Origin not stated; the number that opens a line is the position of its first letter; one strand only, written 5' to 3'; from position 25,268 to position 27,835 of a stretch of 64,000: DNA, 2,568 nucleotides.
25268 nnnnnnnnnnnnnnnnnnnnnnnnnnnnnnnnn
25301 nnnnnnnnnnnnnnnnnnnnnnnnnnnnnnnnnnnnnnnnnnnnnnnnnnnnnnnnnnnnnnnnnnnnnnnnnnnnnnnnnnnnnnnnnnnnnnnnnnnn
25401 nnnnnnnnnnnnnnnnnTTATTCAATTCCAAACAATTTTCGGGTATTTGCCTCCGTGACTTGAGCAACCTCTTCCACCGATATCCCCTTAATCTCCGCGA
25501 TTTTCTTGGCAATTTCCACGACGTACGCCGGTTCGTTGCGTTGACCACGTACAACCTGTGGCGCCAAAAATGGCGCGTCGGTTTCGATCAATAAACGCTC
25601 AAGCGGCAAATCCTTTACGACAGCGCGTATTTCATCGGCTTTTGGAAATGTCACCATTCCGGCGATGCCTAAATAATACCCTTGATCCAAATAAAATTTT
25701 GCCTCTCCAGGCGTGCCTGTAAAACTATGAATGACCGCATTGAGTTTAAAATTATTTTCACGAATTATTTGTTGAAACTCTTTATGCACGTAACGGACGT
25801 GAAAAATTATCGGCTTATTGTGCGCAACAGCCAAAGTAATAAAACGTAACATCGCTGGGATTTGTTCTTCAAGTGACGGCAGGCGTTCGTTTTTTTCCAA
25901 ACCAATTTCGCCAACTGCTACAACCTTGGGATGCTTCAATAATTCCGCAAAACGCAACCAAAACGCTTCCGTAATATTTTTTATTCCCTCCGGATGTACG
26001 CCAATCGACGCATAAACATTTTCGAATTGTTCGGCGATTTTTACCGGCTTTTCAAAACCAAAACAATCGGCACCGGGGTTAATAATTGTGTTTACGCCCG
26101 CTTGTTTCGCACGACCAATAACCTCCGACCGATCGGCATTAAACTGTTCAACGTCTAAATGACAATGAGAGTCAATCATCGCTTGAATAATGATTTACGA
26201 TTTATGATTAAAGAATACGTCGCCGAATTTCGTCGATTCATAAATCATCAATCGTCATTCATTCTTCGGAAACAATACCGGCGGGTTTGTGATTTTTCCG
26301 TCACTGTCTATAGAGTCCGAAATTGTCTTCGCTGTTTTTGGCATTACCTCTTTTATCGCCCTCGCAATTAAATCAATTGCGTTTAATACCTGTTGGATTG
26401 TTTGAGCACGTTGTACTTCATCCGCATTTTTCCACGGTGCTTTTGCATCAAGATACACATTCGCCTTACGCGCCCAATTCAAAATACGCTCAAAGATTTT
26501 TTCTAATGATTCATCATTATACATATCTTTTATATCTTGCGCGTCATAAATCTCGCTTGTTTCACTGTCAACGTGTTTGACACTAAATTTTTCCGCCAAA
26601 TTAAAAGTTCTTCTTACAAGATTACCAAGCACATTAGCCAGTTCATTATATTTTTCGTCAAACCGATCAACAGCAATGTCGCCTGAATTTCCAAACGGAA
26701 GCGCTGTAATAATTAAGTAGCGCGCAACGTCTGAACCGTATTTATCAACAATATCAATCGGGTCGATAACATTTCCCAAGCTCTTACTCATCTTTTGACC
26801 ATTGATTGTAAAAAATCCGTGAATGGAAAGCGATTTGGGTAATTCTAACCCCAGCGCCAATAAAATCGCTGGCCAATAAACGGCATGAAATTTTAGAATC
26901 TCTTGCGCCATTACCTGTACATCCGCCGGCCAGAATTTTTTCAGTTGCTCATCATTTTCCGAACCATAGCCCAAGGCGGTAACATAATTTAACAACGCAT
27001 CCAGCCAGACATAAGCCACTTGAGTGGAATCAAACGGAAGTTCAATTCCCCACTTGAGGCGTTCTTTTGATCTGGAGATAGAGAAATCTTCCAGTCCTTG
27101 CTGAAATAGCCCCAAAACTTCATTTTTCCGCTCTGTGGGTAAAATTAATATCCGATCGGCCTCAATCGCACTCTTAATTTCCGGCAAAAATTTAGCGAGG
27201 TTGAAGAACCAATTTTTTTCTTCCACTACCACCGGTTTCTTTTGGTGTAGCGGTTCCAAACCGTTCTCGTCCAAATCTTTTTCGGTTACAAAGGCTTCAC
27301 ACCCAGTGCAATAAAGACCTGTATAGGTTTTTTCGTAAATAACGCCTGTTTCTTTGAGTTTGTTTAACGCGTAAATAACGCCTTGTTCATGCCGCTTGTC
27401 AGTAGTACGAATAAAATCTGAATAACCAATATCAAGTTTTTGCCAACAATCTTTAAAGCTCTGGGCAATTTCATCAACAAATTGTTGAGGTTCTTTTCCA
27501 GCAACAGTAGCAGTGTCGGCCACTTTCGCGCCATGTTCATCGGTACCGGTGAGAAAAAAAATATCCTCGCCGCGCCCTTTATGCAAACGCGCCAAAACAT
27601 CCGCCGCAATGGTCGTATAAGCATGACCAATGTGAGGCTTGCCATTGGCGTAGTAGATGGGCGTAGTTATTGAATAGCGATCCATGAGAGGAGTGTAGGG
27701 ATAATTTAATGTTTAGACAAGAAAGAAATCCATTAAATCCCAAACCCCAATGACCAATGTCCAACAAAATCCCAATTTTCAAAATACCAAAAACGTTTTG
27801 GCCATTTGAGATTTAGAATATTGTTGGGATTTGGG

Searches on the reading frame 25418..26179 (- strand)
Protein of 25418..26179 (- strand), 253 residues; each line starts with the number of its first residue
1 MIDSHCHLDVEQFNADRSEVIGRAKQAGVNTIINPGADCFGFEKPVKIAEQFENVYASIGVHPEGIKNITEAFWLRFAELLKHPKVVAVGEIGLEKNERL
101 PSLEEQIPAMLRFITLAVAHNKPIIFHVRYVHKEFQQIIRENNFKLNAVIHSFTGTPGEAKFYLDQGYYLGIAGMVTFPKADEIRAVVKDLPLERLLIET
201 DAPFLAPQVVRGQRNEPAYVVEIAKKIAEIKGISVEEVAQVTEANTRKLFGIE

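Call 9: search_protein_families(library=pfam, proteins=[window:25418-26179:-], max_evalue=0.01)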
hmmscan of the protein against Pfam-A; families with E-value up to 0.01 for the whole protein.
window:25418-26179:- (253 aa): 1 family
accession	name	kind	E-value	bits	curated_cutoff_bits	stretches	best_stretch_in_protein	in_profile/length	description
PF01026.27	TatD_DNase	-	1.4e-77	260.9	27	1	2-251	1-253/253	TatD related DNase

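Call 11: find_encoding_contigs(protein=window:25418-26179:-, flank=6000, max_places=10)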
Protein window:25418-26179:- (253 aa): 1 contig read that carries it; 1 place shown.
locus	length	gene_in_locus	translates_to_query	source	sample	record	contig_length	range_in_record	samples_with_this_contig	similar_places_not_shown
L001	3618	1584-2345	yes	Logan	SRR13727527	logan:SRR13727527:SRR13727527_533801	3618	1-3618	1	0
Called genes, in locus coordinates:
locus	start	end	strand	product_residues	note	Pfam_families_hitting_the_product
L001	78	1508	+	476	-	PF00133:tRNA-synt_1, PF01406:tRNA-synt_1e (weak), PF09334:tRNA-synt_1g, PF00133:tRNA-synt_1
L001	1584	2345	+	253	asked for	PF01026:TatD_DNase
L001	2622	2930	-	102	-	PF08369:PCP_red (faint)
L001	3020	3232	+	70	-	-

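Call 14: find_homologous_proteins(query=window:25418-26179:-, max_evalue=1e-40)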
Query window:25418-26179:- (253 aa): 4164 proteins with E <= 1e-40 among 8000 candidates; the best 120 are listed.
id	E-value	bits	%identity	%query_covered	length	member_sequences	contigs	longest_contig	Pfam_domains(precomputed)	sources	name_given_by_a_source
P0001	1.4e-163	560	100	100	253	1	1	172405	PF01026.28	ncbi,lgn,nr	ncbi:MAG: TatD family hydrolase [bacterium]|nr:TatD family hydrolase [bacterium]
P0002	9.4e-143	492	88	100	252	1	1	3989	PF01026.28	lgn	-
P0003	5.4e-138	476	85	100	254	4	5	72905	PF01026.28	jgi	jgi:TatD DNase family protein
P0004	3.9e-135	467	83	100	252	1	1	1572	PF01026.28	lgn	-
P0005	4.1e-135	467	82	100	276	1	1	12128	PF01026.28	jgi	-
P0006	1.1e-131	456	81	100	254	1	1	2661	PF01026.28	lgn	-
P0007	9.2e-125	433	75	100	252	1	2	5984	PF01026.28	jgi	jgi:TatD DNase family protein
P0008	2.8e-115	402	70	99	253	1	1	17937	PF01026.28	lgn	-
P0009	3.3e-114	398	71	100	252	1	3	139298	PF01026.28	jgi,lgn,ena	-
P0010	4.3e-96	339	60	100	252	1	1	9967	PF01026.28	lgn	-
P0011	7.0e-96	338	59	100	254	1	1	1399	PF01026.28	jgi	jgi:TatD DNase family protein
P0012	3.2e-94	333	60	100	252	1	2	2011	PF01026.28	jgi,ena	-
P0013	3.9e-93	329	59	100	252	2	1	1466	PF01026.28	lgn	-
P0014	1.5e-91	324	57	100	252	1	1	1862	PF01026.28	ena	-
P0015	3.1e-86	307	55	100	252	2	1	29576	PF01026.28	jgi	jgi:TatD DNase family protein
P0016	2.4e-84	301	56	100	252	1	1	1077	PF01026.28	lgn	-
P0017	6.1e-80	286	52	100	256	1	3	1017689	PF01026.28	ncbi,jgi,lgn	-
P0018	9.0e-80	286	53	99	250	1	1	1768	PF01026.28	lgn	-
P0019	1.5e-78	282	51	97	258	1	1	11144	PF01026.28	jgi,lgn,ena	-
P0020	7.5e-77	276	50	100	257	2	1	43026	PF01026.28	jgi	-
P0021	1.8e-73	265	47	100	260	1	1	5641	PF01026.28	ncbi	-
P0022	2.6e-64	235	45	100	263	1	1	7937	PF01026.28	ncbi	-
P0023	9.7e-64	233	47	99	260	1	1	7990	PF01026.28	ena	-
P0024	4.4e-63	231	45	100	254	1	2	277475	PF01026.28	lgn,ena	-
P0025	5.5e-63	231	47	100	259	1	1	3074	PF01026.28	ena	-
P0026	9.2e-63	230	46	100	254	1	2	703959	PF01026.28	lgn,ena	-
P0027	4.1e-62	228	45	100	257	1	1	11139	PF01026.28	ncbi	-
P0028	9.4e-62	227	48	100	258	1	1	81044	PF01026.28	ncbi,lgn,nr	ncbi:MAG: TatD family hydrolase [Deltaproteobacteria bacterium]|nr:TatD family hydrolase [Deltaprote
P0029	1.3e-61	226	48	99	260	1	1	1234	PF01026.28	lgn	-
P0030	1.4e-61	226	44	100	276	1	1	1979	PF01026.28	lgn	-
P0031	1.8e-61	226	46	99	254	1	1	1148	PF01026.28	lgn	-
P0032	3.4e-61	225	47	100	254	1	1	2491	PF01026.28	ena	-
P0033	4.3e-61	224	46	99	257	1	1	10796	PF01026.28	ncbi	-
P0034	5.1e-61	224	44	100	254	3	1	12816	PF01026.28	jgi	jgi:TatD DNase family protein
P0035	6.5e-61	224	46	100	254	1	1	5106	PF01026.28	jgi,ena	-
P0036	7.5e-61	224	46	99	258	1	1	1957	PF01026.28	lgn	-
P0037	1.4e-60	223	45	100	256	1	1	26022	PF01026.28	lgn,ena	-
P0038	2.4e-60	222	44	100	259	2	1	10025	PF01026.28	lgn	-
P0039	2.7e-60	222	46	100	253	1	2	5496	PF01026.28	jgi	-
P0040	2.9e-60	222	46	100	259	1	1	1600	PF01026.28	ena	-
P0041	4.7e-60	221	46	99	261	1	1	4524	PF01026.28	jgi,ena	-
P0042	4.9e-60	221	45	98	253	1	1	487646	PF01026.28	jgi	jgi:TatD DNase family protein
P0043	5.2e-60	221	43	100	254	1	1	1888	PF01026.28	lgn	-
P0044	5.6e-60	221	43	99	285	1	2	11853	PF01026.28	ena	-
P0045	6.7e-60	220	45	100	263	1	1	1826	PF01026.28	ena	-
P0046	7.6e-60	220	46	99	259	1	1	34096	PF01026.28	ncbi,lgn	-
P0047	1.2e-59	220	45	99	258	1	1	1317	PF01026.28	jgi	jgi:TatD DNase family protein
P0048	2.3e-59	219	45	100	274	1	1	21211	PF01026.28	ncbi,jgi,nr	ncbi:MAG: TatD family deoxyribonuclease [Dehalococcoidia bacterium]|nr:MAG: TatD family deoxyribonuc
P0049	2.7e-59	219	44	100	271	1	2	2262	PF01026.28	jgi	jgi:TatD DNase family protein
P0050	2.9e-59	218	45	100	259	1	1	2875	PF01026.28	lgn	-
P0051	3.3e-59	218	44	99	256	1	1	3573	PF01026.28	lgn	-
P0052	3.4e-59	218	41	99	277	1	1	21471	PF01026.28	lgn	-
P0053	4.6e-59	218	45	100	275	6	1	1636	PF01026.28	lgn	-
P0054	6.7e-59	217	43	100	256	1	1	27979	PF01026.28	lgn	-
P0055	7.2e-59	217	44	100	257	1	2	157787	PF01026.28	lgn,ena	-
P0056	7.6e-59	217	42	100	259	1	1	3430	PF01026.28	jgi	jgi:TatD DNase family protein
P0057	9.3e-59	217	45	100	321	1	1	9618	PF01026.28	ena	-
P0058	1.0e-58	217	44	100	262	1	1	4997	PF01026.28,PF04909.21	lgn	-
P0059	1.1e-58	217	45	100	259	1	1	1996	PF01026.28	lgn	-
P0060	1.3e-58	216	44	99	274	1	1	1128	PF01026.28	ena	-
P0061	1.7e-58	216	45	98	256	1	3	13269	PF01026.28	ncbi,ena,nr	ncbi:MAG: TatD family hydrolase [Acidobacteriia bacterium]|nr:TatD family hydrolase [Terriglobia bac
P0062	1.8e-58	216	45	100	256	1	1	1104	PF01026.28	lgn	-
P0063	2.1e-58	216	45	99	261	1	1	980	PF01026.28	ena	-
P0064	2.2e-58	216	45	100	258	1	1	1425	PF01026.28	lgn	-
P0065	2.6e-58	215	45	100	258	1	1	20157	PF01026.28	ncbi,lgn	ncbi:MAG: TatD family hydrolase [Candidatus Andersenbacteria bacterium]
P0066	2.7e-58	215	45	100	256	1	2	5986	PF01026.28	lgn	-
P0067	3.7e-58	215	43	100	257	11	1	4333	PF01026.28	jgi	-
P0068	3.9e-58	215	45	99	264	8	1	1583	PF01026.28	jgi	-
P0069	4.0e-58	215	43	100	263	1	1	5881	PF01026.28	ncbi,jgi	-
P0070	4.0e-58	215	44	99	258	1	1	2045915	PF01026.28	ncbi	-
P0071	4.4e-58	215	45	98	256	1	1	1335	PF01026.28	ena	-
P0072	5.1e-58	214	44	100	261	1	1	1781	PF01026.28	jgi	jgi:TatD DNase family protein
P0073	5.2e-58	214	43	100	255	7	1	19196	PF01026.28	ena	-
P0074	5.2e-58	214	45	99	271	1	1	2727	PF01026.28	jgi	jgi:TatD DNase family protein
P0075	5.5e-58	214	44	97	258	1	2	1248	PF01026.28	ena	-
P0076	5.9e-58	214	42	98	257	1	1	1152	PF01026.28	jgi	jgi:TatD DNase family protein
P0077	6.3e-58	214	45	99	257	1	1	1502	PF01026.28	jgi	jgi:TatD DNase family protein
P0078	7.6e-58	214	44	99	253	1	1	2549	PF01026.28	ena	-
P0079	7.7e-58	214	47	99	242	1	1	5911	PF01026.28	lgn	-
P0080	7.8e-58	214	42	100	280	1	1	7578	PF01026.28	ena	-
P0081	8.1e-58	214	44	99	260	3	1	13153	PF01026.28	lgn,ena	-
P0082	8.3e-58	214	46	99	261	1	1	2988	PF01026.28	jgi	-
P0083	1.2e-57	213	45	99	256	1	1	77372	PF01026.28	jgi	jgi:TatD DNase family protein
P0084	1.3e-57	213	42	98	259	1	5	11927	PF01026.28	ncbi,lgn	ncbi:MAG: TatD family hydrolase [Acidobacteriota bacterium]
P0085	1.3e-57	213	44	100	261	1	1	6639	PF01026.28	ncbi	-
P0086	1.3e-57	213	42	99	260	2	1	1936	PF01026.28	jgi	jgi:TatD DNase family protein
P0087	1.3e-57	213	45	98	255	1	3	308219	PF01026.28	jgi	jgi:TatD DNase family protein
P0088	1.4e-57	213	44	100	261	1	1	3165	PF01026.28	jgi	jgi:TatD DNase family protein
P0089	1.7e-57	213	44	99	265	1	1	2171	PF01026.28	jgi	jgi:TatD DNase family protein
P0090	1.7e-57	213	43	100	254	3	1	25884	PF01026.28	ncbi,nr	ncbi:MAG: TatD family hydrolase [Firmicutes bacterium]|nr:TatD family hydrolase [Bacillota bacterium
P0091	1.8e-57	213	44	100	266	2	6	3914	PF01026.28,PF04909.21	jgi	jgi:TatD DNase family protein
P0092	1.9e-57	212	39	99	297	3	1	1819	PF01026.28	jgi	jgi:TatD DNase family protein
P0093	1.9e-57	212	43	100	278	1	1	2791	PF01026.28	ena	-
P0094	1.9e-57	212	45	100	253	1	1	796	PF01026.28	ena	-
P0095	1.9e-57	212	42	97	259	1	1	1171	PF01026.28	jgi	jgi:TatD DNase family protein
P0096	2.0e-57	212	42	100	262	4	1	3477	PF01026.28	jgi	jgi:TatD DNase family protein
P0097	2.1e-57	212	43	100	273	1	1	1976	PF01026.28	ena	-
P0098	2.2e-57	212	45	98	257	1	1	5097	PF01026.28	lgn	-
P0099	2.3e-57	212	45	100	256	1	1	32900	PF01026.28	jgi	jgi:TatD DNase family protein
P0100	2.3e-57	212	42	100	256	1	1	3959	PF01026.28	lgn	-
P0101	2.4e-57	212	41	100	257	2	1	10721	PF01026.28,PF01979.27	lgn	-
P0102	2.4e-57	212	44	100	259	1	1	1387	PF01026.28,PF04909.21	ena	-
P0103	2.4e-57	212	45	100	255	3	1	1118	PF01026.28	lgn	-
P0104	2.4e-57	212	43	100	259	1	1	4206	PF01026.28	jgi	-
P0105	2.5e-57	212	45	99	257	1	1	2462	PF01026.28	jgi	jgi:TatD DNase family protein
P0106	2.6e-57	212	44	100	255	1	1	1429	PF01026.28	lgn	-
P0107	3.1e-57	212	44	99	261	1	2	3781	PF01026.28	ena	-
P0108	3.1e-57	212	43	100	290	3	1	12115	PF01026.28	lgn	-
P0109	3.5e-57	212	44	100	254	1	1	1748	PF01026.28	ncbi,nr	ncbi:MAG: TatD family hydrolase [Chloroflexota bacterium]|nr:TatD family hydrolase [Chloroflexota ba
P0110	3.9e-57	211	43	99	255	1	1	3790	PF01026.28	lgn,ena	-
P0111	4.0e-57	211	45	99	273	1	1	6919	PF01026.28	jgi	jgi:TatD DNase family protein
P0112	4.2e-57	211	42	100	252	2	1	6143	PF01026.28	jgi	jgi:TatD DNase family protein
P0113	4.2e-57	211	44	99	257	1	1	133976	PF01026.28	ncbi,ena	-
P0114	4.2e-57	211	46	100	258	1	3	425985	PF01026.28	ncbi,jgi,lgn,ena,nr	ncbi:MAG: hydrolase TatD [Deltaproteobacteria bacterium HGW-Deltaproteobacteria-12]|jgi:TatD DNase f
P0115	4.3e-57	211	43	99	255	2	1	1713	PF01026.28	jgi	jgi:TatD DNase family protein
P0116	4.4e-57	211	43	99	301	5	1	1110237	PF01026.28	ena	-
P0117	4.9e-57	211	42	99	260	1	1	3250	PF01026.28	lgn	-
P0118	5.1e-57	211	45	99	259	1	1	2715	PF01026.28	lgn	-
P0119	5.2e-57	211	44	99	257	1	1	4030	PF01026.28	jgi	jgi:TatD DNase family protein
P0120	7.4e-57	211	43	99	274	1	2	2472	PF01026.28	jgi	jgi:TatD DNase family protein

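Call 15: find_encoding_contigs(protein=P0002, flank=4000, max_places=3)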
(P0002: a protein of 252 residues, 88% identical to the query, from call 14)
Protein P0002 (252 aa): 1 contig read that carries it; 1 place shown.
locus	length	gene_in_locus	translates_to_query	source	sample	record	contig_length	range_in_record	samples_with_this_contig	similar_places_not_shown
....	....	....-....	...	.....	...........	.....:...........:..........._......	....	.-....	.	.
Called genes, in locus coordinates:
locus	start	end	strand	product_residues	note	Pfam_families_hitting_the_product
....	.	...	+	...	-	?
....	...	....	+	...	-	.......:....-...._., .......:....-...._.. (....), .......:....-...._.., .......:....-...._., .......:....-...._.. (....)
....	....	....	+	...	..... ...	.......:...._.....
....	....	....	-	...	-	-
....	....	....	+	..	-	-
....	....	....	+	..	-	-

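Call 16: find_encoding_contigs(protein=P0003, flank=4000, max_places=5)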
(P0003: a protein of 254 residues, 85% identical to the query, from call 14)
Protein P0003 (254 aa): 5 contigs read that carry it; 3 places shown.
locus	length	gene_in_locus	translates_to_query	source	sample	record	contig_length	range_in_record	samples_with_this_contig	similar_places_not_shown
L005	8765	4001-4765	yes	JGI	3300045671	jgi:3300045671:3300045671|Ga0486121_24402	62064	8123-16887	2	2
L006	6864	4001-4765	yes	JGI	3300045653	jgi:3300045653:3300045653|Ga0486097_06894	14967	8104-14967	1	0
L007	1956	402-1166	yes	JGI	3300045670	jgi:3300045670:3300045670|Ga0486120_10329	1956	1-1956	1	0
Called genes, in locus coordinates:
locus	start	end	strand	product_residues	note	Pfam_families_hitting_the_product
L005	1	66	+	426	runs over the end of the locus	PF00675:Peptidase_M16, PF05193:Peptidase_M16_C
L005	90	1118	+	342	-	PF01594:AI-2E_transport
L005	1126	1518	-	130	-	-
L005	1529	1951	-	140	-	-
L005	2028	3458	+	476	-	PF00133:tRNA-synt_1, PF01406:tRNA-synt_1e (weak), PF09334:tRNA-synt_1g, PF00133:tRNA-synt_1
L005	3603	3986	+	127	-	-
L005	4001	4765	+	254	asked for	PF01026:TatD_DNase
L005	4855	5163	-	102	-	-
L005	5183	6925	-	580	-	-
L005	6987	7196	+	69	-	-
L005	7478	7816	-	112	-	-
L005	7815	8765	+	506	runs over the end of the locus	PF05496:RuvB_N, PF13191:AAA_16 (faint), PF00004:AAA, PF07728:AAA_5 (weak), PF13173:AAA_14 (weak), PF13401:AAA_22 (faint), PF16193:AAA_assoc_2, PF12002:MgsA_C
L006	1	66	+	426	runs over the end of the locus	PF00675:Peptidase_M16, PF05193:Peptidase_M16_C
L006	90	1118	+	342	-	PF01594:AI-2E_transport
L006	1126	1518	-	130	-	-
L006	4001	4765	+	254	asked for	PF01026:TatD_DNase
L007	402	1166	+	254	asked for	PF01026:TatD_DNase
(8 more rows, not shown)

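Call 17: find_encoding_contigs(protein=P0005, flank=4000, max_places=3)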
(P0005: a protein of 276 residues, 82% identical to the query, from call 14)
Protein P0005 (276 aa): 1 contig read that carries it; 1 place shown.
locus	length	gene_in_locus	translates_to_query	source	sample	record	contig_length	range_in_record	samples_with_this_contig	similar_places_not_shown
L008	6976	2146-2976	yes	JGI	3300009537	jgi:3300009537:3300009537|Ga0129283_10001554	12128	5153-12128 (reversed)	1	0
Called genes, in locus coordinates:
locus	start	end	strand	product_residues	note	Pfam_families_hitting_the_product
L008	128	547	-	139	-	-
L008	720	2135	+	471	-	PF00133:tRNA-synt_1, PF01406:tRNA-synt_1e (weak), PF09334:tRNA-synt_1g, PF00133:tRNA-synt_1, PF01406:tRNA-synt_1e (weak)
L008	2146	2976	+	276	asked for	PF01026:TatD_DNase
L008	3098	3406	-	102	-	-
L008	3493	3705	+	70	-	-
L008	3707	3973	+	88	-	-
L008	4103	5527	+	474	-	PF05496:RuvB_N, PF01078:Mg_chelatase (faint), PF13191:AAA_16 (faint), PF07728:AAA_5 (weak), PF13173:AAA_14 (weak), PF00004:AAA, PF16193:AAA_assoc_2, PF12002:MgsA_C, +1 more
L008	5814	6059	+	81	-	-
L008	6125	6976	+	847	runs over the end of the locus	PF00133:tRNA-synt_1, PF09334:tRNA-synt_1g, PF13603:tRNA-synt_1_2, PF00133:tRNA-synt_1, PF08264:Anticodon_1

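Call 33: find_encoding_contigs(protein=P0004, flank=3000, max_places=3)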
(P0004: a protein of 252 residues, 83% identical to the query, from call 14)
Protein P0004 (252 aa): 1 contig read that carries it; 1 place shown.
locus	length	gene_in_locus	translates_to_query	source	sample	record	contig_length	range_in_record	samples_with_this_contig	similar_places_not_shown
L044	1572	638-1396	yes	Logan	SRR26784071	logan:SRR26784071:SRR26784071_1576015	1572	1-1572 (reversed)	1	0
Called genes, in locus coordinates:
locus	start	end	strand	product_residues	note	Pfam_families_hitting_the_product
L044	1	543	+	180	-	?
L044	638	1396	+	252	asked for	PF01026:TatD_DNase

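Call 34: find_encoding_contigs(protein=P0006, flank=3000, max_places=3)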
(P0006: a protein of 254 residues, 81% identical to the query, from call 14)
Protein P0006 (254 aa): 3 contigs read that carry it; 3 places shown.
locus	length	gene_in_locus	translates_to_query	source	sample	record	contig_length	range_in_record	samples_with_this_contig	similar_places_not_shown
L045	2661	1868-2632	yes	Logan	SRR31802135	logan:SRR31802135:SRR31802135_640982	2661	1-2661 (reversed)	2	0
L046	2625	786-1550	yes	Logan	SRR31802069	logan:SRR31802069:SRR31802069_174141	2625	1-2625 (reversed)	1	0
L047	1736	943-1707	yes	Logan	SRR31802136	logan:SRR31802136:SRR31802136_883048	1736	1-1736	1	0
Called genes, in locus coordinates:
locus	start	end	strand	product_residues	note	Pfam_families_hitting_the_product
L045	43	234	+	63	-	-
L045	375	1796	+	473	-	PF00133:tRNA-synt_1, PF01406:tRNA-synt_1e (weak), PF09334:tRNA-synt_1g, PF00133:tRNA-synt_1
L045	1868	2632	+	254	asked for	PF01026:TatD_DNase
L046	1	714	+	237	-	?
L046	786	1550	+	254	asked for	PF01026:TatD_DNase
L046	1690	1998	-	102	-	-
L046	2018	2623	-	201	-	?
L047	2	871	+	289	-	?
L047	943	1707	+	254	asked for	PF01026:TatD_DNase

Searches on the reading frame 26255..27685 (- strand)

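Call 9: search_protein_families(library=pfam, proteins=[window:26255-27685:-], max_evalue=0.01)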
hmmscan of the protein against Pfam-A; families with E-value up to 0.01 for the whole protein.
window:26255-27685:- (476 aa): 5 families
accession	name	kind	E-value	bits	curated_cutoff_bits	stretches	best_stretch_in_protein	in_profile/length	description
PF09334.17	tRNA-synt_1g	-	1.6e-96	323.9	20.1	2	146-360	171-390/391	tRNA synthetases class I (M)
PF00133.28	tRNA-synt_1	-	1.3e-34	120.2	22.7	2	222-328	297-405/414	tRNA synthetases class I (I, L, M and V)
PF01406.26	tRNA-synt_1e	-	7.5e-14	52.2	27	2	15-125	21-130/301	tRNA synthetases class I (C) catalytic domain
PF01921.24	tRNA-synt_1f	-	3.7e-05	23.2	27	1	278-357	262-340/360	tRNA synthetases class I (K)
PF19303.5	Anticodon_3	-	7.2e-05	23.1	23.5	1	407-462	47-104/152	Anticodon binding domain of methionyl tRNA ligase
